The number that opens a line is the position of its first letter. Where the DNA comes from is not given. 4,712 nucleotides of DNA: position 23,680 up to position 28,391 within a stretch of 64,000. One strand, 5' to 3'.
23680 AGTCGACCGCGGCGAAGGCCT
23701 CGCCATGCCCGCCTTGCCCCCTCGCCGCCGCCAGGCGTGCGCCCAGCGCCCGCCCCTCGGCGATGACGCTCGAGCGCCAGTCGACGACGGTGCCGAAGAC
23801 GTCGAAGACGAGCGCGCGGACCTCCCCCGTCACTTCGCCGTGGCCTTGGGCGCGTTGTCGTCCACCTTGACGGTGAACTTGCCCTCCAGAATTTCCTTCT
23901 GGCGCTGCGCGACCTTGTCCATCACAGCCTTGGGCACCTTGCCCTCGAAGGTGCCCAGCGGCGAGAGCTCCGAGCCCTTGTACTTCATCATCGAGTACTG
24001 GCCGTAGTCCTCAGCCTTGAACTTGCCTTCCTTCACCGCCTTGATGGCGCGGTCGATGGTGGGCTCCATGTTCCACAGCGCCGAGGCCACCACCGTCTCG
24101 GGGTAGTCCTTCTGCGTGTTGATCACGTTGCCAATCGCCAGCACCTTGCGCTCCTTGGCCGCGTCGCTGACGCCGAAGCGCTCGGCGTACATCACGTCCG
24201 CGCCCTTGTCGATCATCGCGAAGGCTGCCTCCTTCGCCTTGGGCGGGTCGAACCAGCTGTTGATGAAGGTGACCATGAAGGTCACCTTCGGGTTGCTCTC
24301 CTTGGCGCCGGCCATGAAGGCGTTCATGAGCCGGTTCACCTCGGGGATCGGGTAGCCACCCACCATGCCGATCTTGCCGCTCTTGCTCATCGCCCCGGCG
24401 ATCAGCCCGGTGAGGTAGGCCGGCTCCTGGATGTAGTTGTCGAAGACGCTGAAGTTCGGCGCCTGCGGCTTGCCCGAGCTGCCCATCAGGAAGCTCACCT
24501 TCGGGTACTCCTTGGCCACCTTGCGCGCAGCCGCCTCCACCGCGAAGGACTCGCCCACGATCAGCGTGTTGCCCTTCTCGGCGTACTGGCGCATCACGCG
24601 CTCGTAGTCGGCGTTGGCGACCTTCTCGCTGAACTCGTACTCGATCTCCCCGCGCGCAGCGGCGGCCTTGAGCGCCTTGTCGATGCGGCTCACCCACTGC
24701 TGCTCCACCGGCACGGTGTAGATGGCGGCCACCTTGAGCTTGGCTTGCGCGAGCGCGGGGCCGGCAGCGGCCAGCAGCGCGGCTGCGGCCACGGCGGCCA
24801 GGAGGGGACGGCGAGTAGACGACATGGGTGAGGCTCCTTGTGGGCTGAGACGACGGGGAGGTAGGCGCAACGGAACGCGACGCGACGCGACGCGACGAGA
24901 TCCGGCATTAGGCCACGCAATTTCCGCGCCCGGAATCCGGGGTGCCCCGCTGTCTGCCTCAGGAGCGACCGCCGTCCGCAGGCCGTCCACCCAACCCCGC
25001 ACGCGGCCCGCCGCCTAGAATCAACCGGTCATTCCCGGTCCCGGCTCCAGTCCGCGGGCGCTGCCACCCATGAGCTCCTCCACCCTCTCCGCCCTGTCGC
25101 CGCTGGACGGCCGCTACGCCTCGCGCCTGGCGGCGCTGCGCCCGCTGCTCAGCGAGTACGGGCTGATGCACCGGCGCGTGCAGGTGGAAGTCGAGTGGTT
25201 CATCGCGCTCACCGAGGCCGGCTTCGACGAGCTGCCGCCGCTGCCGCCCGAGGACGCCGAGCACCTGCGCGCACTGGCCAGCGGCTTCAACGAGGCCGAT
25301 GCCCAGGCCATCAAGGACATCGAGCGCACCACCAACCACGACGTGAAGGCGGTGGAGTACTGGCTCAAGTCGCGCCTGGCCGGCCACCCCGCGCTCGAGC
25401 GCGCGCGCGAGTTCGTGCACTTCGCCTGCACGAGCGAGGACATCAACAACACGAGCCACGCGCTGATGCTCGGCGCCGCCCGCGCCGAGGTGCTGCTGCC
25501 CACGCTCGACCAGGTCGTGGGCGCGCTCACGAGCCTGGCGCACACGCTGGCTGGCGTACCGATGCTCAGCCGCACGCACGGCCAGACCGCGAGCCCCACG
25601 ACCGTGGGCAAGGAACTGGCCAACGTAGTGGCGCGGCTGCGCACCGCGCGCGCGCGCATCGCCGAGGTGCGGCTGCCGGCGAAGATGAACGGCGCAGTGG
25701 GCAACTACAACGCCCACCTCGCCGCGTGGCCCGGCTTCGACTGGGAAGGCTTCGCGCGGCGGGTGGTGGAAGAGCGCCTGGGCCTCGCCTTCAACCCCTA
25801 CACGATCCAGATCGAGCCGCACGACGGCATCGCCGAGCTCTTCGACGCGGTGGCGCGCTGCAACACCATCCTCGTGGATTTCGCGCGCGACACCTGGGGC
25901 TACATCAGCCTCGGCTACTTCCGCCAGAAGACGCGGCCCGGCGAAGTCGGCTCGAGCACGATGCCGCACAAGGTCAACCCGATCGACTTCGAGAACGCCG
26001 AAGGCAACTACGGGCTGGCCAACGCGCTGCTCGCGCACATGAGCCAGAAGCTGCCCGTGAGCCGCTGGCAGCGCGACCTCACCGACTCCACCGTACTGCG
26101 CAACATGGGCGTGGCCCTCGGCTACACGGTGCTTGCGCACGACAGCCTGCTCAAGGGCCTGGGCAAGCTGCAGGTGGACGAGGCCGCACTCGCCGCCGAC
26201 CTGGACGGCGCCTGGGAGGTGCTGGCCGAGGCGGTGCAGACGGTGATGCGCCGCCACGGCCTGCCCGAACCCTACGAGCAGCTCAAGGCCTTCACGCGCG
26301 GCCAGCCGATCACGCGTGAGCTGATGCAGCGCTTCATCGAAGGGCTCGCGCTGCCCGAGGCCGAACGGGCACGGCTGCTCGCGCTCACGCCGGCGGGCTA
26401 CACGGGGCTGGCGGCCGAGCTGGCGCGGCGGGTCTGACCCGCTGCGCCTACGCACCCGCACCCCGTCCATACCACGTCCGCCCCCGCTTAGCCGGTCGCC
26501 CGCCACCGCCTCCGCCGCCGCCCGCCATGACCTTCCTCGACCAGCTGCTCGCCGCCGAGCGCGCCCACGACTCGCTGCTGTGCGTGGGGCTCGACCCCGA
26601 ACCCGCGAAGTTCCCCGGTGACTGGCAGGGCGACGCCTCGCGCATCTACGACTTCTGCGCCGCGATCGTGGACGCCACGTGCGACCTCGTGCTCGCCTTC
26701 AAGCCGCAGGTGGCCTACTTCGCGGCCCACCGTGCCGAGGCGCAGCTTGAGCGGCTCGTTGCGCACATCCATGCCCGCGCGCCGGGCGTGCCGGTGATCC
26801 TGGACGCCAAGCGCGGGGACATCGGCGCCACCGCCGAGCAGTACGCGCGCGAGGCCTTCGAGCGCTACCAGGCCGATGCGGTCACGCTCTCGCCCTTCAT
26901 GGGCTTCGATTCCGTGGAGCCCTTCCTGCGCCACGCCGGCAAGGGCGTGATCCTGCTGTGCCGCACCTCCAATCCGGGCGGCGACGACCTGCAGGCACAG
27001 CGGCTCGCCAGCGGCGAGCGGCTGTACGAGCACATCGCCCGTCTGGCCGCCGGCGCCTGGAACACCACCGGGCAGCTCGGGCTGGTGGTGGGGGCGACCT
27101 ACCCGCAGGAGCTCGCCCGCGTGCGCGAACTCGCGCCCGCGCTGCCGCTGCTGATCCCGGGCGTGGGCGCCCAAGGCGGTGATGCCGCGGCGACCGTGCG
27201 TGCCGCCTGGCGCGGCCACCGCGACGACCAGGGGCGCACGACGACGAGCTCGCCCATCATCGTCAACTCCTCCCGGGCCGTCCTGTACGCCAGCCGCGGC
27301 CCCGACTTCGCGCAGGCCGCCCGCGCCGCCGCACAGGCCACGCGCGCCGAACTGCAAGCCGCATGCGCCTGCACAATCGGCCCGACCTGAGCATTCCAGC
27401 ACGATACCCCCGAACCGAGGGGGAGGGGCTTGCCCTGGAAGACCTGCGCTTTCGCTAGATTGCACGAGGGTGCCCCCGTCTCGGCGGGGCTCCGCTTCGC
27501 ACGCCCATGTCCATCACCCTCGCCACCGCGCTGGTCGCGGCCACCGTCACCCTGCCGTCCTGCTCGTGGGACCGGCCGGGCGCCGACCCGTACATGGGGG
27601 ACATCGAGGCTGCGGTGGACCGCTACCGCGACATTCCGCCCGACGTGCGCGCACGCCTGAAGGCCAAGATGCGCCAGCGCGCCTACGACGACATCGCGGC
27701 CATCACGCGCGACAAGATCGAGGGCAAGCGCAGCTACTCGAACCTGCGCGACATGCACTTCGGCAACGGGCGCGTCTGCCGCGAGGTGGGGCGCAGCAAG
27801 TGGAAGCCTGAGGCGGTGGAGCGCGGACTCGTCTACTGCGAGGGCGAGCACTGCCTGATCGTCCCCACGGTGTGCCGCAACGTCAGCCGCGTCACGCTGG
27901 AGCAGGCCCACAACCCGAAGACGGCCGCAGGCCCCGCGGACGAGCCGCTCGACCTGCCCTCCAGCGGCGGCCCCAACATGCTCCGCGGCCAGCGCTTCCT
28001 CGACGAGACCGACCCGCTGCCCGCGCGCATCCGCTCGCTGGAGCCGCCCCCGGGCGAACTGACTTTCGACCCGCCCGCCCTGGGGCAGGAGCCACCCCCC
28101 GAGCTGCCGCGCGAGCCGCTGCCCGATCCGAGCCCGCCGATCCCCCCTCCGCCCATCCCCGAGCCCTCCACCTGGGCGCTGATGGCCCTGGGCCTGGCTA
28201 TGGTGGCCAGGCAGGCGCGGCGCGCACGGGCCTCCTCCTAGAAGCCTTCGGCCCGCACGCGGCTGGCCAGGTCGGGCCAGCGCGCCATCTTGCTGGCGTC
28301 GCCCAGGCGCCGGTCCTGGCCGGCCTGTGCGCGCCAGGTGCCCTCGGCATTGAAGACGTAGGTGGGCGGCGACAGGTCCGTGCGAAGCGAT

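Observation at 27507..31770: PEP-CTERM protein with a LapG cleavage motif next to a LapD/LapG module: possible c-di-GMP-gated release of an exosortase substrate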

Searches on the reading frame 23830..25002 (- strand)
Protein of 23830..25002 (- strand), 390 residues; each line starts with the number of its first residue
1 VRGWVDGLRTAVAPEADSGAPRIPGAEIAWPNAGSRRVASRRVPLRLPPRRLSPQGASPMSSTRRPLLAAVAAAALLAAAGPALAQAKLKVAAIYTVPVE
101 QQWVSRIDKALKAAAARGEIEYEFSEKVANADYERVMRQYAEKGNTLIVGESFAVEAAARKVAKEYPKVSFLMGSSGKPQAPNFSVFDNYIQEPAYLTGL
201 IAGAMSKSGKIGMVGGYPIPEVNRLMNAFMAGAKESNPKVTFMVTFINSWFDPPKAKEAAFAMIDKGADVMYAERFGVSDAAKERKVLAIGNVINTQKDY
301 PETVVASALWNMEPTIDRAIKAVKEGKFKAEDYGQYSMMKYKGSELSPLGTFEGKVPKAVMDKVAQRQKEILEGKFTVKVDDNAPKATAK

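Call 10: search_protein_families(library=pfam, proteins=[window:23830-25002:-], max_evalue=0.001)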
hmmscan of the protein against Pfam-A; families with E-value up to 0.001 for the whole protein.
window:23830-25002:- (390 aa): 1 family
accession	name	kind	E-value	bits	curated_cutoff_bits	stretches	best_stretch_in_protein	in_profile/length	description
PF02608.20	Bmp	-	3.3e-41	141.7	24.1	1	103-329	17-252/301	ABC transporter substrate-binding protein PnrA-like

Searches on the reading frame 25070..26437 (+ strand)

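Call 10: search_protein_families(library=pfam, proteins=[window:25070-26437:+], max_evalue=0.001)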
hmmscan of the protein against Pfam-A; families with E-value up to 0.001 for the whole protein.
window:25070-26437:+ (455 aa): 2 families
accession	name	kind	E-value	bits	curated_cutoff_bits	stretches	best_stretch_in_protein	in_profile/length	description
PF00206.25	Lyase_1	-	1.6e-53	182.6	27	1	15-312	2-305/312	Lyase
PF08328.16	ASL_C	-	8.3e-49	164.9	35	1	331-445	1-115/115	Adenylosuccinate lyase C-terminal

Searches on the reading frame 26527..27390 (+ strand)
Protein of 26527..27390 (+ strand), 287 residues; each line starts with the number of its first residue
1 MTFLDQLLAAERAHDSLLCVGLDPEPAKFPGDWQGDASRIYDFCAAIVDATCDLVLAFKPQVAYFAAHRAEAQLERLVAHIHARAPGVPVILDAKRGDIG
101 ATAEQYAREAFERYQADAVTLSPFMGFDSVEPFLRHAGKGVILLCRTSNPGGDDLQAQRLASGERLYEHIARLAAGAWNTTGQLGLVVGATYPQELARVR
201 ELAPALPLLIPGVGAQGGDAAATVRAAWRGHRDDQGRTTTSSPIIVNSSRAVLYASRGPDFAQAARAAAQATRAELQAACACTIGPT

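Call 10: search_protein_families(library=pfam, proteins=[window:26527-27390:+], max_evalue=0.001)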
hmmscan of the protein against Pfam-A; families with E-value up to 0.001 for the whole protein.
window:26527-27390:+ (287 aa): 1 family
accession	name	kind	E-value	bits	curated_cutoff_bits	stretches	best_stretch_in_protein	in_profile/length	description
PF00215.30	OMPdecase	-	3.1e-30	106.2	27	1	17-229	2-191/221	Orotidine 5'-phosphate decarboxylase / HUMPS family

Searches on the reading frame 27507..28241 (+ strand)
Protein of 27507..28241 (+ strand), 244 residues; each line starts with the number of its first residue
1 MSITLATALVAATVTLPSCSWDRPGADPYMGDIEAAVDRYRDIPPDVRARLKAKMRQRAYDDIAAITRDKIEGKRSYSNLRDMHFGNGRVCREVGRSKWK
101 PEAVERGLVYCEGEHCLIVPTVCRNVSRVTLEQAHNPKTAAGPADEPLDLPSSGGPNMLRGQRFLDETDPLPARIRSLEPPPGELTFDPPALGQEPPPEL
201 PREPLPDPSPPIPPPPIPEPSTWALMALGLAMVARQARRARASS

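Call 3: search_protein_families(library=ncbifam, proteins=[window:27507-28241:+], max_evalue=0.01)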
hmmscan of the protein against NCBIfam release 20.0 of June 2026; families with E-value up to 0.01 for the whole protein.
window:27507-28241:+ (244 aa): 7 families
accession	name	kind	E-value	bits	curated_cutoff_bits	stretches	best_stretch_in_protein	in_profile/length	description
NF038119.1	PEP_CTERM_MHFG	equivalog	4.4e-72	243.5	100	2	17-144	2-130/260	MHFG family PEP-CTERM protein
NF035944.1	PEPxxWA-CTERM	domain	8.3e-07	28.8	35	1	217-239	1-23/24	PEPxxWA-CTERM sorting domain-containing protein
NF038129.1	PEP_NF038129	equivalog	1.3e-05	25.1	65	1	214-240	168-194/194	NF038129 family PEP-CTERM protein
NF038126.1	PEP_CTERM_FxDxF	subfamily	9.6e-05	22.7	50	1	216-239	141-164/165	FxDxF family PEP-CTERM protein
TIGR02595.1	PEP_CTERM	domain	0.0011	19.7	16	1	217-234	1-19/24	PEP-CTERM sorting domain-containing protein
NF041538.1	PEP_EDSA_1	subfamily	0.0021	17.7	100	1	217-239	284-306/307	EDSAP-1 family PEP-CTERM protein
NF038120.1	PEP_CTERM_QFxxD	subfamily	0.0022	17.9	80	1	216-239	192-215/215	NF038120 family PEP-CTERM protein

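Call 4: search_protein_families(library=pfam, proteins=[window:27507-28241:+], max_evalue=0.01)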
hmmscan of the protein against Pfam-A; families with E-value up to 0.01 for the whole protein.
window:27507-28241:+ (244 aa): 1 family
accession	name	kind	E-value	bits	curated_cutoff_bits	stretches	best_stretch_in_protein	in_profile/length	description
PF07589.16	PEP-CTERM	-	7.3e-06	26.3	20.7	1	216-239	1-23/24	PEP-CTERM motif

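Call 11: find_homologous_proteins(query=window:27507-28241:+, max_evalue=0.001)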
Query window:27507-28241:+ (244 aa): 1487 proteins with E <= 0.001 among 2826 candidates; the best 120 are listed.
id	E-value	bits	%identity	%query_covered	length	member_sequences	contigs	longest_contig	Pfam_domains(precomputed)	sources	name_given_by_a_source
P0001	8.0e-160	548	100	100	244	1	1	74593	PF07589.17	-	-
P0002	4.8e-138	477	88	94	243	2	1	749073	PF07589.17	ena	-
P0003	3.3e-127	441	83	94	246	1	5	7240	PF07589.17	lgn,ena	-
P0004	3.1e-117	409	75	99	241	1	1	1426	PF07589.17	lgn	-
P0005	3.6e-114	399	76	96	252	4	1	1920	PF07589.17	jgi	jgi:hypothetical protein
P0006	8.1e-113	394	76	95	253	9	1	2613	PF07589.17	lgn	-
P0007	3.2e-112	392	74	96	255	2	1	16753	PF07589.17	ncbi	-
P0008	1.6e-110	387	71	99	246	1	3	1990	PF07589.17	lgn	-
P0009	3.4e-102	359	70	93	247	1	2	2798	-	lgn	-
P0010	4.7e-102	359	71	91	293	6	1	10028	PF07589.17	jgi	jgi:hypothetical protein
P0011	4.6e-100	352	76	71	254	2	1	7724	PF07589.17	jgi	jgi:hypothetical protein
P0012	2.7e-97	343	76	71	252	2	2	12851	PF07589.17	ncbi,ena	-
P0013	8.4e-97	342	75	71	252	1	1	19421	PF07589.17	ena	-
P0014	2.2e-96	340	77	71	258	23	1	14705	PF07589.17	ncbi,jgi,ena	jgi:hypothetical protein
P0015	2.7e-96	340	76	71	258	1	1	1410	PF07589.17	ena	-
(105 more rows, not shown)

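Call 17: find_related_loci(query=A1, collection=genome_contigs, flank=10000)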
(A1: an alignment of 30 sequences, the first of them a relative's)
Query A1 (244 aa) in genome_contigs; peptide patterns used: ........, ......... (x = any residue, [..] = any of these).
297 stretches matched a pattern; 252 encode a relative of the query (tblastn E <= 1e-3); the best 80 are kept; 80 distinct loci.
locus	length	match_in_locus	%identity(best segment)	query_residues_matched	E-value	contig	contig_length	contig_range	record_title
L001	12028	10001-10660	75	13-234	2e-96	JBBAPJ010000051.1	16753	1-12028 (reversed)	MAG: Rubrivivax sp. isolate EUL_164 ctg51-EUL_164, whole genome shotgun sequence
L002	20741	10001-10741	66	1-239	4e-94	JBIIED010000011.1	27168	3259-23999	MAG: Rubrivivax sp. isolate ME2000-09-11pf_3300034094_group1_bin75 Rohwer_bin2256_scaffold_480_c1, whole genome shotgun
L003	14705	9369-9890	77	1-174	4e-86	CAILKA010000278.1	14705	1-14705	MAG: uncultured beta proteobacterium isolate Loclat_bin-09320 genome assembly, contig: bin-09320:278/734, whole genome s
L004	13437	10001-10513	70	1-179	3e-79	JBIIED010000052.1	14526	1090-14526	MAG: Rubrivivax sp. isolate ME2000-09-11pf_3300034094_group1_bin75 Rohwer_bin2256_scaffold_1507_c1, whole genome shotgun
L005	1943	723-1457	59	1-234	3e-74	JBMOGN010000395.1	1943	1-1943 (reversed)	MAG: Rubrivivax sp. isolate Deming_bin.302 contig263242, whole genome shotgun sequence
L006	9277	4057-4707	64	17-234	3e-71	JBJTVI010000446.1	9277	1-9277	MAG: Rubrivivax sp. isolate samp_4445_maxbin_490 samp_4445_1332650, whole genome shotgun sequence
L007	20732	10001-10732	49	1-241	2e-63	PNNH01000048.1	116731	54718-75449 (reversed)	MAG: Methylibium sp. isolate BC.012 BC_1000108_116731, whole genome shotgun sequence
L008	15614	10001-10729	50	1-241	4e-60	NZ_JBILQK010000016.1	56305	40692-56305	MAG: Roseateles sp. isolate ME2018-06-05_3300043470_group8_bin172 Rohwer_bin2110_scaffold_323_c1, whole genome shotgun s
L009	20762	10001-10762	46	1-241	3e-59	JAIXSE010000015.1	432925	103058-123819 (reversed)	MAG: Rubrivivax sp. isolate C4_MAG_00089 pond_C4_MAG_00089_000000000016, whole genome shotgun sequence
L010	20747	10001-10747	46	1-239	1e-58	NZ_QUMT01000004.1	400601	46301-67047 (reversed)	Roseateles depolymerans strain DSM 11813 Ga0244525_104, whole genome shotgun sequence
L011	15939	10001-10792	44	1-241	2e-57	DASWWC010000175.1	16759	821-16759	MAG TPA_asm: Roseateles sp. isolate SMAG_U3646 k141_76236, whole genome shotgun sequence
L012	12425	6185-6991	45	1-244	3e-57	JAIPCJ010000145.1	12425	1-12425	MAG: Methylotenera sp. isolate Tobar12m-G18 Tobar2m-C4547, whole genome shotgun sequence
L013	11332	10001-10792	44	1-241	5e-57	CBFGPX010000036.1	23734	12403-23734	MAG TPA_asm: uncultured Comamonadaceae bacterium isolate SRR14536362_binner13_Refined_24 genome assembly, contig: ERZ273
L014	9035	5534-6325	45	4-241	6e-57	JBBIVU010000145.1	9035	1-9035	MAG: Roseateles sp. isolate SLF170214_bin_84 NODE_3488_length_9035_cov_1.11114, whole genome shotgun sequence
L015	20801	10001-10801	43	1-244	2e-56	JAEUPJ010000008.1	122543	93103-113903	MAG: Roseateles sp. isolate new MAG-222 k141_2453377, whole genome shotgun sequence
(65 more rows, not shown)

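Call 52: find_encoding_contigs(protein=P0002, flank=10000, max_places=2)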
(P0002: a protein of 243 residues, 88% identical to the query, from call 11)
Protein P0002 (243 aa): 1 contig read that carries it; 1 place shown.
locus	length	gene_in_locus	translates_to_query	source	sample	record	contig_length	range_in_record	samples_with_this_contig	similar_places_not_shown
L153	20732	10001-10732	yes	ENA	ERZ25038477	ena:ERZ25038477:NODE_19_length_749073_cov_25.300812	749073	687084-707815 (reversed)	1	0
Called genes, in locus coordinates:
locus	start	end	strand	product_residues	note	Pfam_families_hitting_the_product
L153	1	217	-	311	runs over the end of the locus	PF02653:BPD_transp_2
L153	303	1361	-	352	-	PF02653:BPD_transp_2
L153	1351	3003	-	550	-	PF00005:ABC_tran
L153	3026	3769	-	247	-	PF00702:Hydrolase, PF13419:HAD_2 (weak), PF13242:Hydrolase_like (faint)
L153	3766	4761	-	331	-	PF02608:Bmp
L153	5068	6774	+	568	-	PF02310:B12-binding, PF04055:Radical_SAM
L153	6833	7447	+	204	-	PF02830:V4R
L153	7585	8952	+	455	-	PF00206:Lyase_1, PF08328:ASL_C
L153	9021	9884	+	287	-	PF00215:OMPdecase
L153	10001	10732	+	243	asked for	PF07589:PEP_exosort_dom (weak)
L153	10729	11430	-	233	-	PF06035:Peptidase_C93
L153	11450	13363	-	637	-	PF16448:LapD_MoxY_N, PF00990:GGDEF, PF00563:EAL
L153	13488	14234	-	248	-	PF06035:Peptidase_C93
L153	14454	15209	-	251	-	PF13712:Glyco_tranf_2_5 (weak)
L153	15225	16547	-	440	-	PF25919:BSH_CusB (faint), PF25917:BSH_RND, PF25973:BSH_CzcB (weak), PF25994:HH_AprE, PF26002:Beta-barrel_AprE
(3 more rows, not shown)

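Call 66: predict_structure(alignment_id=A1)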
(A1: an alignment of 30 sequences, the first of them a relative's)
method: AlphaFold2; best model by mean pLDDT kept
length: 244 residues; sequences in the alignment: 30
mean_pLDDT: 69.8   pTM: 0.46
mean pLDDT of the five models: 69.8, 69.8, 69.5, 68.9, 68.2
residues with pLDDT >= 90: 74; 70-90: 48; 50-70: 55; < 50: 67
segments of 3 or more residues with pLDDT < 50: 13-25, 27-29, 86-90, 135-179
pLDDT, mean of each block of 10 residues (from residue 1): 54 45 47 84 96 94 91 90 52 64 89 93 83 56 40 40 42 47 54 61 70 83 94 97 89
secondary structure, 60 per line:
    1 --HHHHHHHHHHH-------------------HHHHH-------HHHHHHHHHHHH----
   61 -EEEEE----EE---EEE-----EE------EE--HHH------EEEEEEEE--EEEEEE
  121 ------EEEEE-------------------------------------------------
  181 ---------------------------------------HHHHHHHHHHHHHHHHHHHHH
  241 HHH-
elements in order: H3-13 H33-37 H45-56 E62-66 E76-78 E105-112 E115-120 E127-131 H220-243

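Call 70: fold_search(model_id=the predicted structure, library=pdb)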
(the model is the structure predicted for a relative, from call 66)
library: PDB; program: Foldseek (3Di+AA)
matches with E <= 10: 502; with E <= 0.001: 0
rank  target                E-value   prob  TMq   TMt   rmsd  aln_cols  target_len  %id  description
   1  9v30_C                2.3e-01  0.10  0.13  0.07  18.4       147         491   12  C12 portal complex of the bacteriophage E1004 (released 2025-11-12)
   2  3u61_F                2.7e-01  0.05  0.09  0.10  15.3       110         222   11  Structure of T4 Bacteriophage Clamp Loader Bound To Closed Clamp, DNA and ATP Analog and ADP (released 2012-01-04)
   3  6drt_A                4.7e-01  0.06  0.11  0.12  15.9       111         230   14  Crystal structure of the processivity clamp GP45 complexed with recognition peptide of ligase from bacteriophage T4 (released 2018-09-26)
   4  9ya0_GF               5.3e-01  0.02  0.07  0.03  14.2       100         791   12  Cryo-EM structure of pre-conoid ring 2 (PCR P2 ring)from Toxoplasma gondii (released 2025-11-19)
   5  5xfs_C                6.8e-01  0.09  0.13  0.12   9.1        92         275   17  Crystal structure of PE8-PPE15 in complex with EspG5 from M. tuberculosis (released 2017-08-30)
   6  8f3d_H                7.2e-01  0.06  0.11  0.05  15.7       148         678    7  3-methylcrotonyl-CoA carboxylase in filament, beta-subunit centered (released 2023-01-11)
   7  6c4s_A                7.7e-01  0.12  0.13  0.33  11.5        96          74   16  Human cSrc SH3 Domain in complex with Choline Kinase fragment 60-69 (released 2019-01-23)
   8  9v30_A                7.7e-01  0.04  0.11  0.06  18.7       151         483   11  C12 portal complex of the bacteriophage E1004 (released 2025-11-12)
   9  6ybp_I                8.2e-01  0.06  0.12  0.10  16.8       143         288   11  Propionyl-CoA carboxylase of Methylorubrum extorquens with bound CoA (released 2020-10-28)
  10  5o2q_MODEL_1_A        9.2e-01  0.09  0.13  0.24  17.0       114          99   10  p130Cas SH3 domain Vinculin peptide chimera (released 2017-09-20)
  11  3imm_A                9.2e-01  0.09  0.13  0.16  11.5        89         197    7  Crystal structure of Putative glycosyl hydrolase (YP_001301887.1) from Parabacteroides distasonis ATCC 8503 at 2.00 A  (released 2009-08-18)
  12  1czd_A                9.2e-01  0.04  0.11  0.12  15.2       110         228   13  CRYSTAL STRUCTURE OF THE PROCESSIVITY CLAMP GP45 FROM BACTERIOPHAGE T4 (released 2000-03-03)
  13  1qyu                  1.1e+00  0.03  0.09  0.09  12.2        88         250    9  Structure of the catalytic domain of 23S rRNA pseudouridine synthase RluD (released 2003-12-09)
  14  8fw5_I                1.2e+00  0.02  0.10  0.17  13.2        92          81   12  Chimeric HsGATOR1-SpGtr-SpLam complex (released 2023-07-26)
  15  7aih_L                1.2e+00  0.02  0.10  0.12  18.6       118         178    4  The Large subunit of the Kinetoplastid mitochondrial ribosome (released 2021-04-28)
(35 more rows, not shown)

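Call 100: search_protein_representatives(alignment_id=A1)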
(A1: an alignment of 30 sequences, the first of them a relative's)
Query: 30 sequences, 269 profile positions. Proteins with E-value up to 0.001 (for the whole library): 1316; up to 1e-10: 932; up to 1e-30: 682. The best 150 are listed.
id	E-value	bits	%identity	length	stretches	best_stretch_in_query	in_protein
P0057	4.6e-98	345.0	-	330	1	1-265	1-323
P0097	2.6e-94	332.7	-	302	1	1-265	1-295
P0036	3.3e-93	329.1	-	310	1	1-267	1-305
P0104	4.1e-92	325.5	-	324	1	1-264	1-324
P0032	5.2e-92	325.1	-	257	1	1-267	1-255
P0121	2.3e-91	323.0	-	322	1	1-266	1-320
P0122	4.4e-91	322.1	-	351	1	1-267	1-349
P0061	8.7e-91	321.1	-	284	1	1-263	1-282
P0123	1.5e-88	313.8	-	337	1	1-266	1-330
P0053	1.5e-88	313.8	-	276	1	1-265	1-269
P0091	2.3e-88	313.2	-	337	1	1-263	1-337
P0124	3.7e-88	312.5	-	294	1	1-267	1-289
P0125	5.0e-88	312.1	-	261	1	1-266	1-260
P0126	5.3e-88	312.0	-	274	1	1-264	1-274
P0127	8.9e-88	311.3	-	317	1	1-265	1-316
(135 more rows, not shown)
